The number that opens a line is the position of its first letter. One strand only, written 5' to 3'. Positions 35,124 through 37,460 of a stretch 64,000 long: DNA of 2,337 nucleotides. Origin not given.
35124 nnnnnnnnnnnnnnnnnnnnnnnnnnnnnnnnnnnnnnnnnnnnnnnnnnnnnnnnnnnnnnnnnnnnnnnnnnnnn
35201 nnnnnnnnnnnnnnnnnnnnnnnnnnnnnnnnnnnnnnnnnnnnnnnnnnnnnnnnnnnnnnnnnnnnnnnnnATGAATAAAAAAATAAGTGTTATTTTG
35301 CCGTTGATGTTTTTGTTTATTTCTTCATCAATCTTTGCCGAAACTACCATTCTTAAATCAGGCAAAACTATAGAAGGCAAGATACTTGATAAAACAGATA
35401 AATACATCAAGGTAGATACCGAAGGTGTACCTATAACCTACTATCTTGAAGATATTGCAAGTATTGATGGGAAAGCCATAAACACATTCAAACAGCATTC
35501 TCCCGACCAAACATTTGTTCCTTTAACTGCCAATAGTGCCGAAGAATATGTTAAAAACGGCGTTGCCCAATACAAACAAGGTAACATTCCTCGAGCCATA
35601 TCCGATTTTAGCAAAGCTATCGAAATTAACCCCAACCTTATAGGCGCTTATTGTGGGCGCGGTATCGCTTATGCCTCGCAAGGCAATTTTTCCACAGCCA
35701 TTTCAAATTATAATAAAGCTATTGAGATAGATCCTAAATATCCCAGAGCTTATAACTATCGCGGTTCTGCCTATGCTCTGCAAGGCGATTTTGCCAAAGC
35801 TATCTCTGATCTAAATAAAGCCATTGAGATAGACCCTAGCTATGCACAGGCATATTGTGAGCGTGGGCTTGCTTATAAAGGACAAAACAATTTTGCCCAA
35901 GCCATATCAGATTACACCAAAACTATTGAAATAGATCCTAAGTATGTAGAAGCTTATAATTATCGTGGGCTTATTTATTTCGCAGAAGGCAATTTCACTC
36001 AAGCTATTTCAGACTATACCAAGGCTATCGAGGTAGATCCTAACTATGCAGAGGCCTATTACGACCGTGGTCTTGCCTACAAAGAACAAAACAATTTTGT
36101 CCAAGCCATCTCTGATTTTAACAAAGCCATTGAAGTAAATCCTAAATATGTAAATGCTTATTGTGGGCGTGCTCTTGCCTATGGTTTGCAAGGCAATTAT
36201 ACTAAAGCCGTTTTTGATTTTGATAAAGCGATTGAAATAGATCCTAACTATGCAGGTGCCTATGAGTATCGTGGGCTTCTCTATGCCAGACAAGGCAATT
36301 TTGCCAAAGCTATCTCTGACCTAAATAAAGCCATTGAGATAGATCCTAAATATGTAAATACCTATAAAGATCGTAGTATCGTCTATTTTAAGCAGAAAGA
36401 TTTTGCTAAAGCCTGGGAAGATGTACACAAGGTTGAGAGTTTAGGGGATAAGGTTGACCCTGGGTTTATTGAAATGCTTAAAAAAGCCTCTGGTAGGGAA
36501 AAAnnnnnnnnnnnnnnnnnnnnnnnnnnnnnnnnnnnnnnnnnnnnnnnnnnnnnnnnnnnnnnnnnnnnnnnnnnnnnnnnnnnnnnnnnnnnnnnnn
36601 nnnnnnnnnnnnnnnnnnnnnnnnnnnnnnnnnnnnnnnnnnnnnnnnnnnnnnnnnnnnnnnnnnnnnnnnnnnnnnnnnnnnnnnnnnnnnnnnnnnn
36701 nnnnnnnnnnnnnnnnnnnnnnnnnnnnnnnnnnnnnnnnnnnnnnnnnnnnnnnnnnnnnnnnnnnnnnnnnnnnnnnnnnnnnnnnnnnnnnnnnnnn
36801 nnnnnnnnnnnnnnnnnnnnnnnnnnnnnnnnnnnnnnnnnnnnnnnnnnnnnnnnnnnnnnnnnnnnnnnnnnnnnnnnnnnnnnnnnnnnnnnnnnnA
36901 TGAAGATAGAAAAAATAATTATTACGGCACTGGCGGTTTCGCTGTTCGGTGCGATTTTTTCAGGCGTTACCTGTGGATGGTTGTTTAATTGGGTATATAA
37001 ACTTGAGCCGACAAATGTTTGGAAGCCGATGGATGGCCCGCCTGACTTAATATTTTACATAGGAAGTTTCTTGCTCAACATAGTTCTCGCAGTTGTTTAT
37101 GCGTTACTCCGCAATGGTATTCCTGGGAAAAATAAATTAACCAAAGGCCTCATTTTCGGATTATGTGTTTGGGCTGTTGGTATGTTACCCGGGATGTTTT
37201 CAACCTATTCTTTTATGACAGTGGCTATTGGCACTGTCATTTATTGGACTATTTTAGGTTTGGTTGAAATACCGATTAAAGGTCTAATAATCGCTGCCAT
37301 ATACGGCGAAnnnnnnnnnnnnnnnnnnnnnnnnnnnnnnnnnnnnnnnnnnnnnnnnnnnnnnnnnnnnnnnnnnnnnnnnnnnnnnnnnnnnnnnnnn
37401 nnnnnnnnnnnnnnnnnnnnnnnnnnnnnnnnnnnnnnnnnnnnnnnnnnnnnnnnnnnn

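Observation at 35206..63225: Conserved palindromic promoter-like module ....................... upstream of many secreted and membrane-protein genes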

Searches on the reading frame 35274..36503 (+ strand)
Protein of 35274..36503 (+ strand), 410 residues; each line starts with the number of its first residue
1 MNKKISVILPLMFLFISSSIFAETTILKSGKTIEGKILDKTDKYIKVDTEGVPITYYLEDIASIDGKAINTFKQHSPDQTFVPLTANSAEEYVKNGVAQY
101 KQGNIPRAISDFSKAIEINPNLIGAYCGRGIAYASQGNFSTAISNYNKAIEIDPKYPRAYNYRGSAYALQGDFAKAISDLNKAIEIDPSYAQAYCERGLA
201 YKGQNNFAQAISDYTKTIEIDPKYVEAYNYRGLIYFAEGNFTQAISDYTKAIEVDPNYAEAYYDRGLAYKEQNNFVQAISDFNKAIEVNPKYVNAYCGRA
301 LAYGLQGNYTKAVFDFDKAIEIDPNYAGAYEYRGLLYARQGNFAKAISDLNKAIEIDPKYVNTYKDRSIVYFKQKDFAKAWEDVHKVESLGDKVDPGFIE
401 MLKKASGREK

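Call 62: search_protein_families(library=pfam, proteins=[window:35274-36503:+], max_evalue=0.01)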
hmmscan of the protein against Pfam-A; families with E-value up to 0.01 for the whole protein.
window:35274-36503:+ (410 aa): 34 families (the best 25 are shown)
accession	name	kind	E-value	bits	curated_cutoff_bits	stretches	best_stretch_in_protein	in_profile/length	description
PF00515.34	TPR_1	-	2.4e-83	271.3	27.8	8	225-258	1-34/34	Tetratricopeptide repeat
PF13414.12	TPR_11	-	2.5e-70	232.4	26.8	8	232-272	1-41/42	TPR repeat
PF07719.23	TPR_2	-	3.6e-70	226.8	27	8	226-258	2-34/34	Tetratricopeptide repeat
PF13431.12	TPR_17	-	5e-56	182.8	24.4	7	248-279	2-33/34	Tetratricopeptide repeat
PF13181.12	TPR_8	-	4.1e-52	170.4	25.7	7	294-326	2-34/34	Tetratricopeptide repeat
PF13432.12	TPR_16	-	2.2e-41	140.3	32.7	5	129-190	3-64/65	Tetratricopeptide repeat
PF13424.12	TPR_12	-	2e-37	127.7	30.1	4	227-288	5-74/77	Tetratricopeptide repeat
PF13371.12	TPR_9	-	2.7e-37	127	35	4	234-291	4-61/73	Tetratricopeptide repeat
PF13428.12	TPR_14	-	3.1e-30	102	23.5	2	157-198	1-42/44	Tetratricopeptide repeat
PF14559.12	TPR_19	-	9.2e-29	100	25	3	236-291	2-57/68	Tetratricopeptide repeat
PF13174.12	TPR_6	-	2.7e-22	78.3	26.3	0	260-291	1-32/33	Tetratricopeptide repeat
PF10516.15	SHNi-TPR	-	1e-18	67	21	0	238-253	14-29/38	SHNi-TPR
PF12569.14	NatA_aux_su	-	4.7e-14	52.7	33.3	0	269-323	202-256/515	N-terminal acetyltransferase A, auxiliary subunit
PF25575.1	TPR_BSK1_C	-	3.7e-13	49.8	42.2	1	204-263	55-115/118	Serine/threonine-protein kinase BSK1-like, TPR repeats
PF01239.28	PPTA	-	7.3e-13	47.8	29.5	0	141-165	3-27/32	Protein prenyltransferase alpha subunit repeat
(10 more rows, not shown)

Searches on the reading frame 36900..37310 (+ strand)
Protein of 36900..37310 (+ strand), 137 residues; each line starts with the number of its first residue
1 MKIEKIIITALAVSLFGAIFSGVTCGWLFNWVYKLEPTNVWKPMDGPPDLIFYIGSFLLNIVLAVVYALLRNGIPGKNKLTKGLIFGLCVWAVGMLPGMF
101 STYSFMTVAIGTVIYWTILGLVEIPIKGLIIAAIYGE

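Call 40: find_homologous_proteins(query=window:36900-37310:+)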
Query window:36900-37310:+ (137 aa): 440 proteins with E <= 0.001 among 488 candidates; the best 120 are listed.
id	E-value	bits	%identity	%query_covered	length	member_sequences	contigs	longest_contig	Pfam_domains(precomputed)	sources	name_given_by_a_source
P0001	4.8e-83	294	100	100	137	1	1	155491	-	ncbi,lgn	ncbi:MAG: hypothetical protein WCI77_06970 [Candidatus Omnitrophota bacterium]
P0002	1.5e-73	264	90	100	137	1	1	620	-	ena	-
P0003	6.0e-73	262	88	100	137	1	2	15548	PF20587.4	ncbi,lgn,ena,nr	ncbi:hypothetical protein D4R78_08505 [bacterium]|nr:MAG: hypothetical protein D4R78_08505 [bacteriu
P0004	9.9e-73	261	87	100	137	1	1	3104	-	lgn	-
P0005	1.1e-72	261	88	100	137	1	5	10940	PF20587.4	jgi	-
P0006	4.8e-72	259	86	100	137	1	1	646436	-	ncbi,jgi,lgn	ncbi:MAG: hypothetical protein WDL87_02040 [Candidatus Omnitrophota bacterium]|jgi:hypothetical prot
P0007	1.0e-71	258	86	100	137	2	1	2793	-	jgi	jgi:hypothetical protein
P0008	1.7e-71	257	85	100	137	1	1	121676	-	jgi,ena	-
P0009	3.4e-71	256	85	100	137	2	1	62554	-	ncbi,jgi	jgi:hypothetical protein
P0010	3.7e-71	256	85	100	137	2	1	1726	-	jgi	jgi:hypothetical protein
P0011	8.8e-71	255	86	100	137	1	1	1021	-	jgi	jgi:hypothetical protein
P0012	1.1e-70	254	85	100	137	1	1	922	-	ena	-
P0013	1.5e-70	254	86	100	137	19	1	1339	-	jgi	jgi:hypothetical protein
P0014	1.6e-70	254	85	100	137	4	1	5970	-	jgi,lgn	jgi:hypothetical protein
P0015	3.0e-70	253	82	100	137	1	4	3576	-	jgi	jgi:hypothetical protein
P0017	4.8e-70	252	82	100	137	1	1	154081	-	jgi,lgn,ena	-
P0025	6.1e-69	249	85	100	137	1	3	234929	-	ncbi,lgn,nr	ncbi:MAG: hypothetical protein NTY76_06200 [Candidatus Omnitrophica bacterium]|nr:hypothetical prote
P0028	2.9e-68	247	82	100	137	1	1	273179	-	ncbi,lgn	-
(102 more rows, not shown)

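Call 41: find_encoding_contigs(protein=P0006, flank=10000, max_places=1)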
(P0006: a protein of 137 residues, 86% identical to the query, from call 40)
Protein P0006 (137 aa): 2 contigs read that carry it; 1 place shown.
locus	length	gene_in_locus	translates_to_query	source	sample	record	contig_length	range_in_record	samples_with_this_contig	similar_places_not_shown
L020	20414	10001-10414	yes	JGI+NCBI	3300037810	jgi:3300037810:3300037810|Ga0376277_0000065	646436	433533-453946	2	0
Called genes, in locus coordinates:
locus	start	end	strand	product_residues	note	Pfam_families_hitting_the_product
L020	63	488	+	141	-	-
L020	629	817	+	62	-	-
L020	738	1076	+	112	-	-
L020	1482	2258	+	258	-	-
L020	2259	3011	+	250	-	PF08843:AbiEii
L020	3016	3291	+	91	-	PF13031:DUF3892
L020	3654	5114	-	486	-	PF00239:Resolvase, PF07508:Recombinase, PF13408:Zn_ribbon_recom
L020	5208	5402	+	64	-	PF12844:HTH_19, PF01381:HTH_3, PF13443:HTH_26, PF13560:HTH_31 (weak)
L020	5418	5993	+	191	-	-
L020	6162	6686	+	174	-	PF01844:HNH, PF14279:HNH_5, PF23108:Zf-C2H2_ZNF451 (weak)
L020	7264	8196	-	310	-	-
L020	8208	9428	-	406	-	PF04326:SLFN_AlbA_2 (weak)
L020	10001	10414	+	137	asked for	-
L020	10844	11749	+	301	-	PF04055:Radical_SAM (weak)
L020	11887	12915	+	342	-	PF00432:Prenyltrans (faint), PF07678:TED_complement (faint), PF13249:SQHop_cyclase_N (faint), PF13243:SQHop_cyclase_C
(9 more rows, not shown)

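Call 42: find_encoding_contigs(protein=P0017, flank=10000, max_places=1)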
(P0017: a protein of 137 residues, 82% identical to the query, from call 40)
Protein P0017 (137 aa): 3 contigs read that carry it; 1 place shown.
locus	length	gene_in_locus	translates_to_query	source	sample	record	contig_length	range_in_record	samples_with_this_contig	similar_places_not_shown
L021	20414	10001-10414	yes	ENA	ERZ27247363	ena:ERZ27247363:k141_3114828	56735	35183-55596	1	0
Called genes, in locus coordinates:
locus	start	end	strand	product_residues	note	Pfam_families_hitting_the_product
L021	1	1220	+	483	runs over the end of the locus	PF01139:RtcB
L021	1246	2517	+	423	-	PF02403:Seryl_tRNA_N, PF00587:tRNA-synt_2b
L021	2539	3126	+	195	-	-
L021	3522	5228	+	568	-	PF05496:RuvB_N (weak), PF05970:PIF1 (weak), PF13177:DNA_pol3_delta2, PF00004:AAA, PF07728:AAA_5 (weak), PF13401:AAA_22 (weak), PF22608:DNAX_ATPase_lid, PF12169:DNA_pol3_gamma3, +1 more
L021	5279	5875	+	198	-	PF21176:RecR_HhH, PF02132:RecR_ZnF, PF01751:Toprim, PF13662:Toprim_4, PF21175:RecR_C (weak)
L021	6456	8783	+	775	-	PF04326:SLFN_AlbA_2, PF00931:NB-ARC (weak)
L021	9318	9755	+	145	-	-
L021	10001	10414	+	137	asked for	-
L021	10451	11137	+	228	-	-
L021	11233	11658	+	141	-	-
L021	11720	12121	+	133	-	-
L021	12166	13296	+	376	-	PF02638:GHL10, PF13200:DUF4015 (weak)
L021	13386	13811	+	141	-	-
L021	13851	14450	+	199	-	PF01914:MarC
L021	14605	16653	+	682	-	PF00672:HAMP, PF00989:PAS, PF08448:PAS_4, PF13426:PAS_9, PF08447:PAS_3, PF00512:HisKA, PF02518:HATPase_c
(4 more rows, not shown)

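Call 43: find_encoding_contigs(protein=P0028, flank=10000, max_places=1)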
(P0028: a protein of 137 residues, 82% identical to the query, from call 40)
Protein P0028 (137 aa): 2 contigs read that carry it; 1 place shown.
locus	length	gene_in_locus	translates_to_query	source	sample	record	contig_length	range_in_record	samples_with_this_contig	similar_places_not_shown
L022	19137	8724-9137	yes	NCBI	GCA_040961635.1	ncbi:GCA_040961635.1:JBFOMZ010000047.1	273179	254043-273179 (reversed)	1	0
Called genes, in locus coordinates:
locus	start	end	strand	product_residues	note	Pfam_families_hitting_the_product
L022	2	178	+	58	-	?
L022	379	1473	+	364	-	-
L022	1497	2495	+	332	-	PF14279:HNH_5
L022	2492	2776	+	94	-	-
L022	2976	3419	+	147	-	PF04343:DUF488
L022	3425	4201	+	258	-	-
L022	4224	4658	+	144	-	-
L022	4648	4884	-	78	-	-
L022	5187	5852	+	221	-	-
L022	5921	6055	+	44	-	-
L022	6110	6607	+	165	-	PF00903:Glyoxalase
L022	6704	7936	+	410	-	PF07992:Pyr_redox_2, PF00070:Pyr_redox, PF22366:NDH2_C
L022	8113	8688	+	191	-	PF20046:DUF6448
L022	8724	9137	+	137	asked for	-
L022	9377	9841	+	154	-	PF03330:DPBB_1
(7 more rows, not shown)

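Call 45: find_encoding_contigs(protein=P0001, flank=10000, max_places=1)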
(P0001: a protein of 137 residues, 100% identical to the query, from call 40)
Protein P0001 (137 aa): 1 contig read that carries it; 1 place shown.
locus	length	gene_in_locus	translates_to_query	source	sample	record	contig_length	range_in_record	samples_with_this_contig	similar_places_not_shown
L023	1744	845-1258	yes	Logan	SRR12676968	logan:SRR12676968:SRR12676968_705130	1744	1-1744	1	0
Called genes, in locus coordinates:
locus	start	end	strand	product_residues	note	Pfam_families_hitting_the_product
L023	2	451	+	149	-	?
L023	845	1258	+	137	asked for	-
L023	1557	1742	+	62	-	?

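Call 46: find_encoding_contigs(protein=P0008, flank=10000, max_places=1)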
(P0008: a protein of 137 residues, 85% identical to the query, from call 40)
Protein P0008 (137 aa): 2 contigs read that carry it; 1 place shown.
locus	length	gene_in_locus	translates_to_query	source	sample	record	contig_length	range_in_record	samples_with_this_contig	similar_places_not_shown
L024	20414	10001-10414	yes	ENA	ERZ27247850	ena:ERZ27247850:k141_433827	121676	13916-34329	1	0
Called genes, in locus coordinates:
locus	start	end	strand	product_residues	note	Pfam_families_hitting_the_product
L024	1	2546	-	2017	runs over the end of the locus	PF06165:GH94_b-supersand, PF17167:Glyco_hydro_94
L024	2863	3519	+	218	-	PF08241:Methyltransf_11 (weak), PF13489:Methyltransf_23 (weak)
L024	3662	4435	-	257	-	PF01946:Thi4, PF01494:FAD_binding_3 (weak), PF00890:FAD_binding_2 (weak), PF01266:DAO (weak), PF03486:HI0933_like (weak), PF07992:Pyr_redox_2, PF12831:FAD_oxidored, PF13450:NAD_binding_8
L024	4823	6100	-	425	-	PF02540:NAD_synthase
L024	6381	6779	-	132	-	PF07883:Cupin_2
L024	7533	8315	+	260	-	-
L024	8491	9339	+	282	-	-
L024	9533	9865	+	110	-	-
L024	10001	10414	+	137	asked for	-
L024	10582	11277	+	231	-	-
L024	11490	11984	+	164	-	-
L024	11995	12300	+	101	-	-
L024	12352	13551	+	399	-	PF07719:TPR_2 (faint), PF13371:TPR_9 (faint), PF13431:TPR_17 (faint), PF10516:SHNi-TPR (faint), PF13414:TPR_11, PF00515:TPR_1, PF13414:TPR_11 (weak), PF13424:TPR_12, +5 more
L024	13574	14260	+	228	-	PF00484:Pro_CA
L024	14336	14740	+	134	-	-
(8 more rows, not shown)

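Call 47: find_encoding_contigs(protein=P0025, flank=10000, max_places=1)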
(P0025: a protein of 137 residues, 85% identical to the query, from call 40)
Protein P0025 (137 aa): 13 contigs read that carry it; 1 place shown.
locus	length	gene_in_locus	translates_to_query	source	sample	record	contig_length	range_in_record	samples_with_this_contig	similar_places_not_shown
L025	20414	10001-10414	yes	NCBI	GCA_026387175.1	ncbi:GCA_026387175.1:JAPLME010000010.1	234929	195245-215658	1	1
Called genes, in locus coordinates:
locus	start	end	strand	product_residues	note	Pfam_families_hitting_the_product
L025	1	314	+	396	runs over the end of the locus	PF01855:POR_N, PF02780:Transketolase_C (weak), PF17147:PFOR_II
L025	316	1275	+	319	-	PF02775:TPP_enzyme_C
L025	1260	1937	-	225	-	PF02965:Met_synt_B12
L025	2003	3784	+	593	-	PF05226:CHASE2, PF00990:GGDEF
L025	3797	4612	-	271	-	PF02129:Peptidase_S15 (faint), PF12146:Hydrolase_4, PF00561:Abhydrolase_1, PF12697:Abhydrolase_6 (weak), PF12146:Hydrolase_4 (weak)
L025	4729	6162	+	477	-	PF02310:B12-binding, PF04055:Radical_SAM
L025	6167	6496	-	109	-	-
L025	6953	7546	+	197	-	PF06414:Zeta_toxin (weak)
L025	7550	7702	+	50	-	-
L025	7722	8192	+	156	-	-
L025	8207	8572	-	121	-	-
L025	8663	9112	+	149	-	PF13441:Gly-zipper_YMGG (weak), PF13436:Gly-zipper_OmpA (weak)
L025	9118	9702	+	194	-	-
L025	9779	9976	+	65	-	PF20095:DUF6485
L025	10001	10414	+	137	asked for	-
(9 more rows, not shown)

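Call 48: find_encoding_contigs(protein=P0003, flank=10000, max_places=2)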
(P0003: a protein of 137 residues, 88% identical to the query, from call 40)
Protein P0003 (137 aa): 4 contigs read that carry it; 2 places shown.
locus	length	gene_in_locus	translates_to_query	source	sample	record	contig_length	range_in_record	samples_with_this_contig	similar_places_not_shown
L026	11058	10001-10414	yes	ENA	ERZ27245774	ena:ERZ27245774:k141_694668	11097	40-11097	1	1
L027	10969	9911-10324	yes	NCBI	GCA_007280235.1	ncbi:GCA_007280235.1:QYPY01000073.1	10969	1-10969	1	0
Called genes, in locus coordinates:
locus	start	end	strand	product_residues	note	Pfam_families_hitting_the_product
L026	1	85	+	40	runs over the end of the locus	?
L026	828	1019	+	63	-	-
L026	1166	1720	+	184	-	PF01909:NTP_transf_2, PF18765:Polbeta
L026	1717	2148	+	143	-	PF05168:HEPN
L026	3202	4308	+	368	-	PF13439:Glyco_transf_4, PF00534:Glycos_transf_1, PF13692:Glyco_trans_1_4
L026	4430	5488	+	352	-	PF21088:MS_channel_1st, PF00924:MS_channel_2nd, PF21082:MS_channel_3rd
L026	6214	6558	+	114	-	-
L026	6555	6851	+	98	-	-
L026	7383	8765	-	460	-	PF02310:B12-binding, PF04055:Radical_SAM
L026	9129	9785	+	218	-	PF02525:Flavodoxin_2, PF03358:FMN_red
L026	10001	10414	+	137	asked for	PF20587:DUF6789 (faint)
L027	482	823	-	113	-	-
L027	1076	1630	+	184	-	PF01909:NTP_transf_2, PF18765:Polbeta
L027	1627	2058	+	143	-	PF05168:HEPN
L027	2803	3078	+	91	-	-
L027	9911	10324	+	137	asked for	PF20587:DUF6789 (faint)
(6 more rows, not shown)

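Call 62: search_protein_families(library=pfam, proteins=[window:36900-37310:+], max_evalue=0.01)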
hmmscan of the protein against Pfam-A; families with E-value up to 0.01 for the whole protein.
window:36900-37310:+ (137 aa): 2 families
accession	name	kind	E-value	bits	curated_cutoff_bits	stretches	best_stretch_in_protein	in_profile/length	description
PF20587.3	DUF6789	-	4.4e-05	24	27.1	1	60-111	64-114/144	Family of unknown function (DUF6789)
PF08570.15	DUF1761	-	0.00083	20.1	31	1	46-131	41-122/123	Protein of unknown function (DUF1761)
